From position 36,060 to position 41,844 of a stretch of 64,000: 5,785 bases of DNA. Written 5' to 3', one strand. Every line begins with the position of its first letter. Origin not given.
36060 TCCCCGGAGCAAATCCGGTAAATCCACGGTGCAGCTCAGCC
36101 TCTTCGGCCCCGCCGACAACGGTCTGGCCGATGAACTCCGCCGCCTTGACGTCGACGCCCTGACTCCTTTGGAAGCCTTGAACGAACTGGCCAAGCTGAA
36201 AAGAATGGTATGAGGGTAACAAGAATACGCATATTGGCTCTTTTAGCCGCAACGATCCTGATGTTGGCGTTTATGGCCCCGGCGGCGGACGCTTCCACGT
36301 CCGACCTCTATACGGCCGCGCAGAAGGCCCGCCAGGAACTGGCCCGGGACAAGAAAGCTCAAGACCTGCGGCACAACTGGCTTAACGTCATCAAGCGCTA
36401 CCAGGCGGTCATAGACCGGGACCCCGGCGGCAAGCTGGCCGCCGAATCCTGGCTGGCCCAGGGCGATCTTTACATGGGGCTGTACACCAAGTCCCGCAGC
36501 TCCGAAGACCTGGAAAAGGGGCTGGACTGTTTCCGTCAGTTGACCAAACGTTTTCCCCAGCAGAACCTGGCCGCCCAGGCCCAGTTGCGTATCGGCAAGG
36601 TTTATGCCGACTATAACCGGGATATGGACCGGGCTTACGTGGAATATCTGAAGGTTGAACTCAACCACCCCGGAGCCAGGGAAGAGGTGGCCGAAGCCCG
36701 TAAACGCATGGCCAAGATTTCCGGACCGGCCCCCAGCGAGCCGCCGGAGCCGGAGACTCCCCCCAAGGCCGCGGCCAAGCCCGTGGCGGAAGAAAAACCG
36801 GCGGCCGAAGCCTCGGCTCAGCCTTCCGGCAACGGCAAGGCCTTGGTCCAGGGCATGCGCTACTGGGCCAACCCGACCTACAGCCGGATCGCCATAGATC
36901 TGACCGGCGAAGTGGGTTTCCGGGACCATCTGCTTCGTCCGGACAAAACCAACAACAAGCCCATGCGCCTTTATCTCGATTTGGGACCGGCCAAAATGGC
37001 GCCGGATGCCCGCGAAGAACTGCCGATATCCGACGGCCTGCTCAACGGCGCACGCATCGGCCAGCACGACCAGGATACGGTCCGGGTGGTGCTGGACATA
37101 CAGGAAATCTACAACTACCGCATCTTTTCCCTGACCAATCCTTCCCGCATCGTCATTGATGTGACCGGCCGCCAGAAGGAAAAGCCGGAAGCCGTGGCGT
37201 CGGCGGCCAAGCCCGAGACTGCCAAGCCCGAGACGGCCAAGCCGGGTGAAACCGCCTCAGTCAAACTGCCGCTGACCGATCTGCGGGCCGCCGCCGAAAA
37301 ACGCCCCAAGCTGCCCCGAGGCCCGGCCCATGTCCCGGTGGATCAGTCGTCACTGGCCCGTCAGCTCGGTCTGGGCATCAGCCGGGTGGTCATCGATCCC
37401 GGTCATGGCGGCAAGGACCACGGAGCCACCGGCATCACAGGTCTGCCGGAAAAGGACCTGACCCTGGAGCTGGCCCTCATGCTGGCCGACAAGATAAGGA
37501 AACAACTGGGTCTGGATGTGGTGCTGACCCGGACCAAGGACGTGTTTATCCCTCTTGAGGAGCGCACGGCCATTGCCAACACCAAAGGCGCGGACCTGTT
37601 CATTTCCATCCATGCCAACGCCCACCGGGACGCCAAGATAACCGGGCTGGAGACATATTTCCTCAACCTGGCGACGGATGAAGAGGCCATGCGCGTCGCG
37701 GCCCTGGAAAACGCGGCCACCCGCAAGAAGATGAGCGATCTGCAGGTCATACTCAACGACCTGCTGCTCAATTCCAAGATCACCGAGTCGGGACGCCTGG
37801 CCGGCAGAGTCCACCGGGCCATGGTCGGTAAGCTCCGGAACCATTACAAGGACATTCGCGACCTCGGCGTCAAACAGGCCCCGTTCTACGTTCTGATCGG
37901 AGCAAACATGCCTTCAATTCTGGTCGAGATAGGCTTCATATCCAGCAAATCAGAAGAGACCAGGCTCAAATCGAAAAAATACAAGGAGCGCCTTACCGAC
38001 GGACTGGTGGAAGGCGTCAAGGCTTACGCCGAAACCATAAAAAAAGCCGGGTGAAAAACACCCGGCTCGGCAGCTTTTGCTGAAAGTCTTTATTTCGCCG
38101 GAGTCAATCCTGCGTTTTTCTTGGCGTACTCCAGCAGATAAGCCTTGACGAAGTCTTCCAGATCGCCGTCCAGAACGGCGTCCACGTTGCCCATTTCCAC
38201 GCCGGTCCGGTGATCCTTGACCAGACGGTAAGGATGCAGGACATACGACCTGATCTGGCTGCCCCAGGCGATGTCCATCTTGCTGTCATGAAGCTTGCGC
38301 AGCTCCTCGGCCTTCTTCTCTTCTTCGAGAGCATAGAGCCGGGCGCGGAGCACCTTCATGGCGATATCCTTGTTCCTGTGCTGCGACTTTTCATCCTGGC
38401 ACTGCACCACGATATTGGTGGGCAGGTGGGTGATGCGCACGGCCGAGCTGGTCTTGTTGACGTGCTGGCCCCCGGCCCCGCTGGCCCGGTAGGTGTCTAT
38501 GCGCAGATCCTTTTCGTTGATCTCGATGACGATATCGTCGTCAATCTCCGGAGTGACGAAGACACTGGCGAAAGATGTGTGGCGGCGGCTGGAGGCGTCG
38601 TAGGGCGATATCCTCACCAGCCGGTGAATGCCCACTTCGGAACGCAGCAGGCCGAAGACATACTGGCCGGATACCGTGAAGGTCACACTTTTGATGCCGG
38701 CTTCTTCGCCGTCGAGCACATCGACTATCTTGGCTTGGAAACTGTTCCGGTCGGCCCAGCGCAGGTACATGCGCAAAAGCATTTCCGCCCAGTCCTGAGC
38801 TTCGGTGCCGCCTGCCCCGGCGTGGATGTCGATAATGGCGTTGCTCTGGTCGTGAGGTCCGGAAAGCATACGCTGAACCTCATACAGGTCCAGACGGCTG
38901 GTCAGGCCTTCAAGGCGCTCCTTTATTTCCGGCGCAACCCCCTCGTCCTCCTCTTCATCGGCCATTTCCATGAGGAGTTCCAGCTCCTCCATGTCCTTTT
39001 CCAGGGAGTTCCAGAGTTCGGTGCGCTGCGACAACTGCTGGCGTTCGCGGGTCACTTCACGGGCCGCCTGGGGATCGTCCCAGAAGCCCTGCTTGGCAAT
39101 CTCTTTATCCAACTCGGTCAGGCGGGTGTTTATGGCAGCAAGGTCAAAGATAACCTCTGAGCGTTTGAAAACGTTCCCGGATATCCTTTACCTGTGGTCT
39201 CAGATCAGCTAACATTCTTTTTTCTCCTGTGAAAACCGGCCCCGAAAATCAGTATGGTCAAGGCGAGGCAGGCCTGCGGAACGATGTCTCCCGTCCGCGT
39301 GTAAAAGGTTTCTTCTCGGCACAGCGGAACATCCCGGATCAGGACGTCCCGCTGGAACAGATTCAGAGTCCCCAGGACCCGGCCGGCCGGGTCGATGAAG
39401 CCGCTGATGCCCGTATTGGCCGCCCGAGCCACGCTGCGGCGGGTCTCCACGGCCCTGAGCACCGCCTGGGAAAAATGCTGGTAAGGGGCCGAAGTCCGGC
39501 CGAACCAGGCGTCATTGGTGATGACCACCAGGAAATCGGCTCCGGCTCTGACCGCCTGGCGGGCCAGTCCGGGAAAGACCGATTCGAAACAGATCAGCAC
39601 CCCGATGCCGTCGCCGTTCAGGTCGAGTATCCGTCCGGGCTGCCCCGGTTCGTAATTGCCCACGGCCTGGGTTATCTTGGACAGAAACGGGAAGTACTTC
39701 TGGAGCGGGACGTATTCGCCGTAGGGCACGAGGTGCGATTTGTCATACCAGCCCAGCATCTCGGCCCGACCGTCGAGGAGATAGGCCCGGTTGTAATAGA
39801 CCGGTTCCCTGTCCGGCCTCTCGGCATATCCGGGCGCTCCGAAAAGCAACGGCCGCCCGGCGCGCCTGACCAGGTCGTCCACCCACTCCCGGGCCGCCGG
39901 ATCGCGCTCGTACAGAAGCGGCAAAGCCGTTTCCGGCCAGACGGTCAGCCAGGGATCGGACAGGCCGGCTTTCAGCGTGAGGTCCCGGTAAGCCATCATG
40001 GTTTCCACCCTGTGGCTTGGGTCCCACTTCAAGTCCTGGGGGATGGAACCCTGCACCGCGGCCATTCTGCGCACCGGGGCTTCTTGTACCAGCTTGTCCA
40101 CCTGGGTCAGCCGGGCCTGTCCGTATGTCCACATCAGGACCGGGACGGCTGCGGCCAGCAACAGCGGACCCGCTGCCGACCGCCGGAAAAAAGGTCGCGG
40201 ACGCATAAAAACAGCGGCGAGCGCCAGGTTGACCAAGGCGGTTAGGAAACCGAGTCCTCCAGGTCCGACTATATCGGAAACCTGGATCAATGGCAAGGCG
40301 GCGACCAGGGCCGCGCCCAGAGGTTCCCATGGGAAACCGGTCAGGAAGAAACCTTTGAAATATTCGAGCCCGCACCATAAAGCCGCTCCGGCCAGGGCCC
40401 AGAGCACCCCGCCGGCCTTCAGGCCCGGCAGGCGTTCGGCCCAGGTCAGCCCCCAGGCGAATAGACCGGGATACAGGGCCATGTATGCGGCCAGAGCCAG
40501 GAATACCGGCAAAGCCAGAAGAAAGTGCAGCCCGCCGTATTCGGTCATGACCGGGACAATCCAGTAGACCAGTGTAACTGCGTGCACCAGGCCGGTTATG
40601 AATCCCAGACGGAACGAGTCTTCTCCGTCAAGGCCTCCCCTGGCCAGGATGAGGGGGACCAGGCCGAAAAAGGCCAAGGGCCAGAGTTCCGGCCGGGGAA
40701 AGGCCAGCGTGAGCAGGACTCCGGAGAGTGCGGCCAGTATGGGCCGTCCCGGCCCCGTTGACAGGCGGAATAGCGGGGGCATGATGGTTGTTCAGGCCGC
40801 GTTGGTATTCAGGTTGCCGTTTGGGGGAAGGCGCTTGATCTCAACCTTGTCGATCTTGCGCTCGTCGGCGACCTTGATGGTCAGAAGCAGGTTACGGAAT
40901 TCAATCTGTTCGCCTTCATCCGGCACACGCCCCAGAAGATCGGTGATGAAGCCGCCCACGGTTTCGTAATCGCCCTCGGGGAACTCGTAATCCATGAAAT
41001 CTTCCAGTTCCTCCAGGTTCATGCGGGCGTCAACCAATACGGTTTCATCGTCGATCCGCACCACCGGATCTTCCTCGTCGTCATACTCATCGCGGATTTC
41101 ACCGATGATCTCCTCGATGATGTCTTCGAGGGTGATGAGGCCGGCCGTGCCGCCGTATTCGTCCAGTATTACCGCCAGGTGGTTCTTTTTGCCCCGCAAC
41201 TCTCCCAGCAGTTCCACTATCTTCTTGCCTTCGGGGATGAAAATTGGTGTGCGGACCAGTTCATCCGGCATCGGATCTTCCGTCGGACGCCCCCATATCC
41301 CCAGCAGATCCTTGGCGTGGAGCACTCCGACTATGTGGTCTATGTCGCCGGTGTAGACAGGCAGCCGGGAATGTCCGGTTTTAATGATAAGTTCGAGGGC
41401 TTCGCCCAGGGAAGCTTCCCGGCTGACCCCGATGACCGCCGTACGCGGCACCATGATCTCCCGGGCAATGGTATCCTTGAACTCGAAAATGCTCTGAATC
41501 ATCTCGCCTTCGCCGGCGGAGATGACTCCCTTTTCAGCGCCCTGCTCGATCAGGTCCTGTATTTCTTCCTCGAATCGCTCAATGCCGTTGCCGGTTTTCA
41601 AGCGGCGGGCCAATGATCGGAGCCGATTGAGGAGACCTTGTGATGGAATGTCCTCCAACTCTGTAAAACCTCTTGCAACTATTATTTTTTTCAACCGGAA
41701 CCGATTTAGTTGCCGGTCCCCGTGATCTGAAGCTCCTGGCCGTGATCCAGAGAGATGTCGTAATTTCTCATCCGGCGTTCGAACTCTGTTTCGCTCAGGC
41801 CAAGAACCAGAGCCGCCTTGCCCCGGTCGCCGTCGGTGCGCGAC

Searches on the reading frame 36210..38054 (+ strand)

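Call 29: search_protein_families(library=pfam, proteins=[window:36210-38054:+], max_evalue=0.00001)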
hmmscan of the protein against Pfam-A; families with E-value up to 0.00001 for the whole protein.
window:36210-38054:+ (614 aa): 2 families
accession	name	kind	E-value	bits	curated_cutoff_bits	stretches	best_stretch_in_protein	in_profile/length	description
PF01520.23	Amidase_3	-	6.5e-50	170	27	1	393-604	1-173/174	N-acetylmuramoyl-L-alanine amidase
PF11741.13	AMIN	-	4.2e-10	40.1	20.5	1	217-302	3-83/101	AMIN domain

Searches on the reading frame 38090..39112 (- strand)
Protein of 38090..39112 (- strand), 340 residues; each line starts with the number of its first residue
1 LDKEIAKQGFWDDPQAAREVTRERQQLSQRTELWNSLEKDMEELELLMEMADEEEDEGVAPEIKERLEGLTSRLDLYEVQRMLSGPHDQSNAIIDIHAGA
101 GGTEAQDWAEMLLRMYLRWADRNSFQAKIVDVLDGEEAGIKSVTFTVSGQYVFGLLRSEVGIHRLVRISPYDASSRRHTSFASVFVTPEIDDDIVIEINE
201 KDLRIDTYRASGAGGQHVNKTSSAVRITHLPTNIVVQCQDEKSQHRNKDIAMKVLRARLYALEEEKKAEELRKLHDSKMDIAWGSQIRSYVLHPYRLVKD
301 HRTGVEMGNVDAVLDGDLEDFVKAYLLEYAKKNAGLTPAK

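Call 29: search_protein_families(library=pfam, proteins=[window:38090-39112:-], max_evalue=0.00001)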
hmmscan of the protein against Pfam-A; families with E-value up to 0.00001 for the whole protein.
window:38090-39112:- (340 aa): 2 families
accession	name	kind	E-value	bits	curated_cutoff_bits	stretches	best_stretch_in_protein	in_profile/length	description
PF03462.23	PCRF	-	1.5e-55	188.5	24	1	2-184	9-194/194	PCRF domain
PF00472.26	RF-1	-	9e-45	151.8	35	1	193-302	2-116/116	RF-1 domain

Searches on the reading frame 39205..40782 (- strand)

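Call 29: search_protein_families(library=pfam, proteins=[window:39205-40782:-], max_evalue=0.00001)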
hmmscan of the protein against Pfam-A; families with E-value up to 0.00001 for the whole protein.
window:39205-40782:- (525 aa): 2 families
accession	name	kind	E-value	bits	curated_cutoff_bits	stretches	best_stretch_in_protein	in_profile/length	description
PF20154.4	LNT_N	-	1e-32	114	27.1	1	20-186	1-158/159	Apolipoprotein N-acyltransferase N-terminal domain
PF00795.27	CN_hydrolase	-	3.1e-29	102.5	23.2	1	240-487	2-248/256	Carbon-nitrogen hydrolase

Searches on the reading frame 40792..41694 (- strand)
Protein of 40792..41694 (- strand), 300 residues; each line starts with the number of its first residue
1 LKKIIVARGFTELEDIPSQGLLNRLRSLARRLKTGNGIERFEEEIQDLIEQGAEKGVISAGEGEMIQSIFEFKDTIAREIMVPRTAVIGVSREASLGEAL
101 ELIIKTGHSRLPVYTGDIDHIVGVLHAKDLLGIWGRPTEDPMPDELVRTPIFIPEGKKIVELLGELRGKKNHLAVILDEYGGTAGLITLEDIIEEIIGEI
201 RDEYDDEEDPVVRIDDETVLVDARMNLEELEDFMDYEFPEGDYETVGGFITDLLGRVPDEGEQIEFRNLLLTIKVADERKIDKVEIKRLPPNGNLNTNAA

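Call 29: search_protein_families(library=pfam, proteins=[window:40792-41694:-], max_evalue=0.00001)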
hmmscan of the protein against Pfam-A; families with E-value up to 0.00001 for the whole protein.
window:40792-41694:- (300 aa): 2 families
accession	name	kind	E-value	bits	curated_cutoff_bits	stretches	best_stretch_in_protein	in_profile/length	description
PF03471.22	CorC_HlyC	-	1.3e-23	83.2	27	1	213-289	2-80/81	Transporter associated domain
PF00571.33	CBS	-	2.2e-17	63.5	24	1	78-131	2-52/57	CBS domain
